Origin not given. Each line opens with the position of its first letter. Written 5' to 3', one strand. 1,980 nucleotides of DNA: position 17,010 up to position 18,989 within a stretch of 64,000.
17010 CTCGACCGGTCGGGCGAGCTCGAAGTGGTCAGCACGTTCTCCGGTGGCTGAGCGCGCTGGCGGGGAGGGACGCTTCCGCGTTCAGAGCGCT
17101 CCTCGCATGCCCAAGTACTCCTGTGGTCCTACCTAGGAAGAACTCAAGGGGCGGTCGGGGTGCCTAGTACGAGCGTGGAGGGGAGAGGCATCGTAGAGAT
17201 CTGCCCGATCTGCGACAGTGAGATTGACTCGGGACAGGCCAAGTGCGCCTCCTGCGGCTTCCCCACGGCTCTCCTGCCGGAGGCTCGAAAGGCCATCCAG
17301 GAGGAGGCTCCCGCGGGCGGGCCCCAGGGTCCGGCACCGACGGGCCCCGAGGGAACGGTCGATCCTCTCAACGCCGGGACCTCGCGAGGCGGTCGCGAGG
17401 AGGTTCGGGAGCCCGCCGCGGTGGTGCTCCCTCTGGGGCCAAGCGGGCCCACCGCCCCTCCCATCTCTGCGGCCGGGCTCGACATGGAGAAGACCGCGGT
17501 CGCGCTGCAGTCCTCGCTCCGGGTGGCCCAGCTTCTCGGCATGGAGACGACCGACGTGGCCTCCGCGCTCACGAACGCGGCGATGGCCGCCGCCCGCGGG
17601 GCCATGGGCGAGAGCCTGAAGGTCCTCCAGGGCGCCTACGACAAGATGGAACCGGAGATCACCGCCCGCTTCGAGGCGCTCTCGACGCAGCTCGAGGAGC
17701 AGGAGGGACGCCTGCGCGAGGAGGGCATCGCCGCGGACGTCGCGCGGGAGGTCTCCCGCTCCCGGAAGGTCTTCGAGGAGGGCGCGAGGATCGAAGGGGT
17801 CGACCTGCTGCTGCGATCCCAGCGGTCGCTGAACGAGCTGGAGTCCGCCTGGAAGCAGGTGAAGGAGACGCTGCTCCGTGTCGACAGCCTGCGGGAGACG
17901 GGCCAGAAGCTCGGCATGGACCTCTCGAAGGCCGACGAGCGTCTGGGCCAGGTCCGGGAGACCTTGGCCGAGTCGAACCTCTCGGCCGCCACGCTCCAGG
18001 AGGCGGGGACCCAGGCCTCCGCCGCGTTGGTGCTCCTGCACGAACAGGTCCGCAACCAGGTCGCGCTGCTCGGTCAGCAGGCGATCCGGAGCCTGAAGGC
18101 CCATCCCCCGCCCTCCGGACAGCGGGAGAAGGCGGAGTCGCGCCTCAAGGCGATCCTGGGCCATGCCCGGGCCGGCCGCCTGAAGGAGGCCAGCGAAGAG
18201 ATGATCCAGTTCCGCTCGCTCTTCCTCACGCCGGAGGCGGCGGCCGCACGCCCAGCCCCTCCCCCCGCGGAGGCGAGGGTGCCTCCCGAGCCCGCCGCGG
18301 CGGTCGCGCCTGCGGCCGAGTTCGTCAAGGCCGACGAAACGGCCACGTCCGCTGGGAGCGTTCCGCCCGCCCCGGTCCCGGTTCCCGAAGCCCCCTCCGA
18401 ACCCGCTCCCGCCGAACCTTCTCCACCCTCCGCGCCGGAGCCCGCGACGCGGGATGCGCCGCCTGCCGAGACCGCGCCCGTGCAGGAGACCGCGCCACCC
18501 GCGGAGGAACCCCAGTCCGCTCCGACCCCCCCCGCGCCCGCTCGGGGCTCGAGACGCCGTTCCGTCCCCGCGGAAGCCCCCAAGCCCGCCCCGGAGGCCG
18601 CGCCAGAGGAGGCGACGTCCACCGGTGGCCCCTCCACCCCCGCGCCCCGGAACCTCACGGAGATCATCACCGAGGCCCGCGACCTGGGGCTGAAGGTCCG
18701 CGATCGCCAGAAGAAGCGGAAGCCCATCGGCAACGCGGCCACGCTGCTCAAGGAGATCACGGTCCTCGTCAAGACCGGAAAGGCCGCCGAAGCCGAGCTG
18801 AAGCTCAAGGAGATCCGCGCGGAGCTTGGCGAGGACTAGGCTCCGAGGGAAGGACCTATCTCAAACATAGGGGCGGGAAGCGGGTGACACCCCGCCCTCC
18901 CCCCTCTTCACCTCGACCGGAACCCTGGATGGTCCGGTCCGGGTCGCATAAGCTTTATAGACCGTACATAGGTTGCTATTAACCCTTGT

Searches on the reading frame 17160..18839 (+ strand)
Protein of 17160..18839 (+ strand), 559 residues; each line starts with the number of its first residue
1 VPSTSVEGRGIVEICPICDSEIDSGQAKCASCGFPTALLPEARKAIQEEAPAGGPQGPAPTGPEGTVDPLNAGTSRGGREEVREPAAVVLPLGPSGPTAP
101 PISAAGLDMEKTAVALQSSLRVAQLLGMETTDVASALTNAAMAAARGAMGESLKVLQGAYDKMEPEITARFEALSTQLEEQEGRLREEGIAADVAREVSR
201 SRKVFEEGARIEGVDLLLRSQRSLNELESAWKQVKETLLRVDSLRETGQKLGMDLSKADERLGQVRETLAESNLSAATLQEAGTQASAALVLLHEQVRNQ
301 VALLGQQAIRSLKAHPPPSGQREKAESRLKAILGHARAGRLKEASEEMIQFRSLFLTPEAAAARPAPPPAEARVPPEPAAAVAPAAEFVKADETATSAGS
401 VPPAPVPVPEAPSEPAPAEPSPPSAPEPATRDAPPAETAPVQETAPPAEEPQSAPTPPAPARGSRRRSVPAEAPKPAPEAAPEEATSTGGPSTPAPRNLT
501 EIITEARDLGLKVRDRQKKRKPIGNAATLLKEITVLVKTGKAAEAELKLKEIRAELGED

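Call 71: search_protein_families(library=pfam, proteins=[window:17160-18839:+], max_evalue=0.01)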
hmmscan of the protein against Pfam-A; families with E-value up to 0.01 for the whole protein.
window:17160-18839:+ (559 aa): 1 family
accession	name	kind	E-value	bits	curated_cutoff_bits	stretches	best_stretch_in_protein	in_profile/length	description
PF13248.11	Zn_ribbon_3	-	0.0063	16.4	27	0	15-33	5-23/26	zinc-ribbon domain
